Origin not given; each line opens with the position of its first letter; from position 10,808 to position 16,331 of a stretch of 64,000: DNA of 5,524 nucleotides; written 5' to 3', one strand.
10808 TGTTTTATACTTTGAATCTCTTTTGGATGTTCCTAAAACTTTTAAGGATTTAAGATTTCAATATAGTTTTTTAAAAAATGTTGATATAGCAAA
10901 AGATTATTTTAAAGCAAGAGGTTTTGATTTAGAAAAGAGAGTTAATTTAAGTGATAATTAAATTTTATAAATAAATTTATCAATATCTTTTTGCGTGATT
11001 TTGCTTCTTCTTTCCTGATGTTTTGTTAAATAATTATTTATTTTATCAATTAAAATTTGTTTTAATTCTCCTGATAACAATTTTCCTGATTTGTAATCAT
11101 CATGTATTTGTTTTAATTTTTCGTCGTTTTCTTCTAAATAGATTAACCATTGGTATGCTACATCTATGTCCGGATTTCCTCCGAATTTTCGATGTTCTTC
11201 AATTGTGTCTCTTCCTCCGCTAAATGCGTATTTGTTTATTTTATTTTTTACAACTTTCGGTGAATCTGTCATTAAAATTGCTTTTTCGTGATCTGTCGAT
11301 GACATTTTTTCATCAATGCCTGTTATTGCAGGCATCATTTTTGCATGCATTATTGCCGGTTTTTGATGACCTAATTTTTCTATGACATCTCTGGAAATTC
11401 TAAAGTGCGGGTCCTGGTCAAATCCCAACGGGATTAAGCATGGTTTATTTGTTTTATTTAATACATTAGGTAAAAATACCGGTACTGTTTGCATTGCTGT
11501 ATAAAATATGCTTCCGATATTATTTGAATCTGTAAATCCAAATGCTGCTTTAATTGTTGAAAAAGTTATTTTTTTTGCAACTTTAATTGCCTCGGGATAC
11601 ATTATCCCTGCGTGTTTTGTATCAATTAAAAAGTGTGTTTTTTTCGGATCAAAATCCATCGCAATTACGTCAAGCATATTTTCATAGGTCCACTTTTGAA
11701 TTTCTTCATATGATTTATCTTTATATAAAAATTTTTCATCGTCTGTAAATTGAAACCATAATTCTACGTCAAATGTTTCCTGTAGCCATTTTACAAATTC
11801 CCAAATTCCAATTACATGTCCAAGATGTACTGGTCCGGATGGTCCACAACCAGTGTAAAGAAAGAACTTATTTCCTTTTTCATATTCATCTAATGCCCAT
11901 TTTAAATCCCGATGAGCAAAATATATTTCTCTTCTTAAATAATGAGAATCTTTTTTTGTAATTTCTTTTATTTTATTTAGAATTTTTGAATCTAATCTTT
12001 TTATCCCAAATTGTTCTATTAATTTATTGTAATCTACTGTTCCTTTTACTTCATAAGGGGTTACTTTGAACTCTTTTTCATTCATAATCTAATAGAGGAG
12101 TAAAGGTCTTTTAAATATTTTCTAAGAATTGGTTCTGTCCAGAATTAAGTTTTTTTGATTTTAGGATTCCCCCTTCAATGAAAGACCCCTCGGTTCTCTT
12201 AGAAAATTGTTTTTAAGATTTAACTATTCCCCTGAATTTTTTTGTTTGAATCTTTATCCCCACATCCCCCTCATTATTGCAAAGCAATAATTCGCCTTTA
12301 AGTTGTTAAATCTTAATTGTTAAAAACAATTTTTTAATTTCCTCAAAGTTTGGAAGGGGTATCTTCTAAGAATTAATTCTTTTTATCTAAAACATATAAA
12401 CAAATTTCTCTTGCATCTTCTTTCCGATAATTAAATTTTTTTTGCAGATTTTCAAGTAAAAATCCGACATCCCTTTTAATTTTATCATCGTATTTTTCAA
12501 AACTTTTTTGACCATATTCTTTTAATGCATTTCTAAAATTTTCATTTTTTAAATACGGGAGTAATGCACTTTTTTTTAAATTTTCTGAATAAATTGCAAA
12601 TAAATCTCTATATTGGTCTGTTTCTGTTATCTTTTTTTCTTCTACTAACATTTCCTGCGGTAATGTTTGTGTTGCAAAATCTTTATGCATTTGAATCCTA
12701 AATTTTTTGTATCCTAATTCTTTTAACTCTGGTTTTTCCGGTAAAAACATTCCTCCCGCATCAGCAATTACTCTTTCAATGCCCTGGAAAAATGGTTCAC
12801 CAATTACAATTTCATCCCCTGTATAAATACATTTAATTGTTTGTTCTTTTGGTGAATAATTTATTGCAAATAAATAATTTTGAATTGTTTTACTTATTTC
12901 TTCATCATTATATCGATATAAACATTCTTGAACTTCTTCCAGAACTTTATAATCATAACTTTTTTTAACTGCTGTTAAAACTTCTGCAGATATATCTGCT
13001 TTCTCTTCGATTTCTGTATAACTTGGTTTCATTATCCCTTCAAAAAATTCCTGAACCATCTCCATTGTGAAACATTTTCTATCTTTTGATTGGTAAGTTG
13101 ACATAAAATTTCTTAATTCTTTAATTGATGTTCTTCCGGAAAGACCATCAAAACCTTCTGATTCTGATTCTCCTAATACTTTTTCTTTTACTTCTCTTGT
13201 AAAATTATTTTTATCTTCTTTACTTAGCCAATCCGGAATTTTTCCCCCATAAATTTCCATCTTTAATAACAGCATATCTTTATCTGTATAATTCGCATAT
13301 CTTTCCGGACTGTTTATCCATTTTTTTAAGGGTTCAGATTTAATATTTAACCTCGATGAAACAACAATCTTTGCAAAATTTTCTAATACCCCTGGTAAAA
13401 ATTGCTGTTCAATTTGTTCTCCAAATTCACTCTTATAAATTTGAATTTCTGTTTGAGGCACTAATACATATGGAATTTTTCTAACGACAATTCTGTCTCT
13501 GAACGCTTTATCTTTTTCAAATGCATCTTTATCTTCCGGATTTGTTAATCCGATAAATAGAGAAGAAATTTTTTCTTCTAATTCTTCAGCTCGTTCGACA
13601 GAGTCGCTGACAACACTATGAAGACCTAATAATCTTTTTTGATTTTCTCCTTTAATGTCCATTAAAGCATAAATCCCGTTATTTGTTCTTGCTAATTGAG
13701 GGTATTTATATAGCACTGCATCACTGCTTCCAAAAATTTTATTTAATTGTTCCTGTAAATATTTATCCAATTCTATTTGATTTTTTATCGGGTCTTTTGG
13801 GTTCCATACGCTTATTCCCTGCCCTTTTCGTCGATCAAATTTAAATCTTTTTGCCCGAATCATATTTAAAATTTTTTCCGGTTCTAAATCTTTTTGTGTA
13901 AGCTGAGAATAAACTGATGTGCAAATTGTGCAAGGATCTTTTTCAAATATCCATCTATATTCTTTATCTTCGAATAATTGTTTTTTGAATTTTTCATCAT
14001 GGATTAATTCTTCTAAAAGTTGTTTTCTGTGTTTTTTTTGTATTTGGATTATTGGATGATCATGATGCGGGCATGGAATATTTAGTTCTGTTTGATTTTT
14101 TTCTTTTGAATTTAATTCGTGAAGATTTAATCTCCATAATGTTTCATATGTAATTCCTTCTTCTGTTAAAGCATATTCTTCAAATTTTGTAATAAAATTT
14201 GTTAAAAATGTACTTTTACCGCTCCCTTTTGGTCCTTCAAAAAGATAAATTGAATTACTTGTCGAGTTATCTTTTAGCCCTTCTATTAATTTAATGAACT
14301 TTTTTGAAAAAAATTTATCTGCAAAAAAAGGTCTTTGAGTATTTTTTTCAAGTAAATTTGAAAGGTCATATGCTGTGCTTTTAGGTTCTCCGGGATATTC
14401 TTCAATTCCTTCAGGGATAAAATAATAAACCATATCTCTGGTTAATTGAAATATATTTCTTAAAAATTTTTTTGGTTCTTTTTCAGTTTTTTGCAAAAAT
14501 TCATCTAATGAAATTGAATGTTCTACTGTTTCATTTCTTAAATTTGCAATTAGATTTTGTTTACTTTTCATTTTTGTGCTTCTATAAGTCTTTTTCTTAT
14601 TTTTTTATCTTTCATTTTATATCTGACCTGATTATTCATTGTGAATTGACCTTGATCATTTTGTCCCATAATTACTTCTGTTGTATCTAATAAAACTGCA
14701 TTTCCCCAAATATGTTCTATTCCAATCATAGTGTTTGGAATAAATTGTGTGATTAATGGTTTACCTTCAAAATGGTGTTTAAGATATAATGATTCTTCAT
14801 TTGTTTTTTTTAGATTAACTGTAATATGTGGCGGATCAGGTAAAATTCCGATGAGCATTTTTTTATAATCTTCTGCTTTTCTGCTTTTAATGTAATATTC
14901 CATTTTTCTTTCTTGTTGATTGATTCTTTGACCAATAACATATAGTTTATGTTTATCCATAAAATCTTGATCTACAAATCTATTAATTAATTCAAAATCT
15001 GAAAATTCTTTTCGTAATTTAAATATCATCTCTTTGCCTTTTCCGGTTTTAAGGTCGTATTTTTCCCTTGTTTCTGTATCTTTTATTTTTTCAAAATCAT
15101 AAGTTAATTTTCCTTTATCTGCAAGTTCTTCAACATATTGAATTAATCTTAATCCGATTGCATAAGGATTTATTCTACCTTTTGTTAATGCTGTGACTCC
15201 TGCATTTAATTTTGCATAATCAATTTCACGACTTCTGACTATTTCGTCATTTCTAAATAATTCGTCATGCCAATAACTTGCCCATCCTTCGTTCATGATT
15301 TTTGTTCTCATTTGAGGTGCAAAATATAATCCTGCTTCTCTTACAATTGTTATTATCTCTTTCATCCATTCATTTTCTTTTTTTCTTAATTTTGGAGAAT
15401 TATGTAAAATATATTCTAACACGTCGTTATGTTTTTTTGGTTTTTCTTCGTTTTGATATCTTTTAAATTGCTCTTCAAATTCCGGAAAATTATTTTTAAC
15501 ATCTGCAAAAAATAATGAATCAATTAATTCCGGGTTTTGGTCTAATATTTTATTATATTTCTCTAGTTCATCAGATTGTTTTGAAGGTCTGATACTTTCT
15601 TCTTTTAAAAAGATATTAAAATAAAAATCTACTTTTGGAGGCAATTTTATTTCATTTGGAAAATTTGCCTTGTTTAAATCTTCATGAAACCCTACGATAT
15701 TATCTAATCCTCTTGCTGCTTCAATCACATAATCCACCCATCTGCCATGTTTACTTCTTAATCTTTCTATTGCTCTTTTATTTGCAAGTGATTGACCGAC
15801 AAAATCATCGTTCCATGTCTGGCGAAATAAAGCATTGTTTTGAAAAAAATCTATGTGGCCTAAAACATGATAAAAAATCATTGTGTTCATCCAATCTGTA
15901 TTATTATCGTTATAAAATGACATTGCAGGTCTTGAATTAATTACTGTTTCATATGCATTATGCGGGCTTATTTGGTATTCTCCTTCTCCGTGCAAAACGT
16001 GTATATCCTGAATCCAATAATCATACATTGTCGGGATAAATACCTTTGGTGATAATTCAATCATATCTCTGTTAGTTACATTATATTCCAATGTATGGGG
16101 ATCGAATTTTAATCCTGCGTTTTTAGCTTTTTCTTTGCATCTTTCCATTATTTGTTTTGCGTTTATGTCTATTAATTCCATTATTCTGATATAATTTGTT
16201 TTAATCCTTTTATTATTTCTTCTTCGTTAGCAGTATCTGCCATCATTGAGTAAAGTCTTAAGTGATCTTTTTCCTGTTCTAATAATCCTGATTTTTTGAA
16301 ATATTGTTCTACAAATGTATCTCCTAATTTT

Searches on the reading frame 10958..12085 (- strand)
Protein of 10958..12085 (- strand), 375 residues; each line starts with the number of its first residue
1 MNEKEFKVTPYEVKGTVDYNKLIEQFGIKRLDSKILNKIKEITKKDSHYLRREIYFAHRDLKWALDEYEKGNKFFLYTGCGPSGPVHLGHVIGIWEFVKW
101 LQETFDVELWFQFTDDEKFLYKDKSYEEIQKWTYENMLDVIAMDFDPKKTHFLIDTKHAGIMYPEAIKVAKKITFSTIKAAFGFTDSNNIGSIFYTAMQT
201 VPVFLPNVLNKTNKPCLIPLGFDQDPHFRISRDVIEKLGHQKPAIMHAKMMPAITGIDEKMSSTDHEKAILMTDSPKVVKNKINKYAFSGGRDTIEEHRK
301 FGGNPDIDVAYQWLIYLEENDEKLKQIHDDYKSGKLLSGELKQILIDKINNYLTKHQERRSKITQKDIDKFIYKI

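Call 85: search_protein_families(library=pfam, proteins=[window:10958-12085:-], max_evalue=0.0001)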
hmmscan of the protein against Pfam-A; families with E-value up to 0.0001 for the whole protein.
window:10958-12085:- (375 aa): 1 family
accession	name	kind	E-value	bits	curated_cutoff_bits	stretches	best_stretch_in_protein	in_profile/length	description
PF00579.31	tRNA-synt_1b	-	1.4e-24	87.3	21.1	1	71-353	3-291/292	tRNA synthetases class I (W and Y)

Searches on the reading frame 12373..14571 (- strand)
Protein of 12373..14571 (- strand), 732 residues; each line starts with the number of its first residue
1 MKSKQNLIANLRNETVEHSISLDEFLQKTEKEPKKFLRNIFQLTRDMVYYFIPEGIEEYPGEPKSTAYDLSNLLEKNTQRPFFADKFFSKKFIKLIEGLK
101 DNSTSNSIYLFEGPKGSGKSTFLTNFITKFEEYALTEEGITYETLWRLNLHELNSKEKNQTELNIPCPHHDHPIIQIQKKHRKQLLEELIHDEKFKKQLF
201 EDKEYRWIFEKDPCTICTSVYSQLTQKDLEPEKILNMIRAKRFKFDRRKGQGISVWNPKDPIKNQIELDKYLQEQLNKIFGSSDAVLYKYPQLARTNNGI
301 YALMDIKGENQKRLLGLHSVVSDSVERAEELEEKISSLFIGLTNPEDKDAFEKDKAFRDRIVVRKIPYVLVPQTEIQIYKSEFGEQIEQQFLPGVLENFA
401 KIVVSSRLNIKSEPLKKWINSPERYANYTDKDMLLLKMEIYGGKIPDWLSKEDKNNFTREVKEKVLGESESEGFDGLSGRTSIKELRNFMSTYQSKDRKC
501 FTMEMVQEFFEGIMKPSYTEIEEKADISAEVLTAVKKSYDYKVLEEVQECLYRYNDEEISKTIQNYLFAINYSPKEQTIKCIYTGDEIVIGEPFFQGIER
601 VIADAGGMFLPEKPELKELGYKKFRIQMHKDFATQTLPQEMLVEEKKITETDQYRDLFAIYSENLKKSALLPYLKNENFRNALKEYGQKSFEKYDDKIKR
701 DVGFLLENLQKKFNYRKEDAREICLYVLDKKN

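Call 85: search_protein_families(library=pfam, proteins=[window:12373-14571:-], max_evalue=0.0001)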
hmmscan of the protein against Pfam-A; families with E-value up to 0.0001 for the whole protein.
window:12373-14571:- (732 aa): 2 families
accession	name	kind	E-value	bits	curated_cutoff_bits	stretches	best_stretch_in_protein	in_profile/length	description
PF06798.17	PrkA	-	8e-39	134.3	25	1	437-726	3-255/255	PrkA serine protein kinase C-terminal domain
PF08298.17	AAA_PrkA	-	3.2e-10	40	25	1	235-410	169-353/358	PrkA AAA domain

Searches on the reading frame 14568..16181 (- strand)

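Call 85: search_protein_families(library=pfam, proteins=[window:14568-16181:-], max_evalue=0.0001)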
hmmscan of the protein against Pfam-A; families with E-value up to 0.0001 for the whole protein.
window:14568-16181:- (537 aa): 1 family
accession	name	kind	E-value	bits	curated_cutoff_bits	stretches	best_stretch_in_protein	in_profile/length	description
PF04293.20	SpoVR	-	6.1e-69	233.1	27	1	9-441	8-396/407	SpoVR like protein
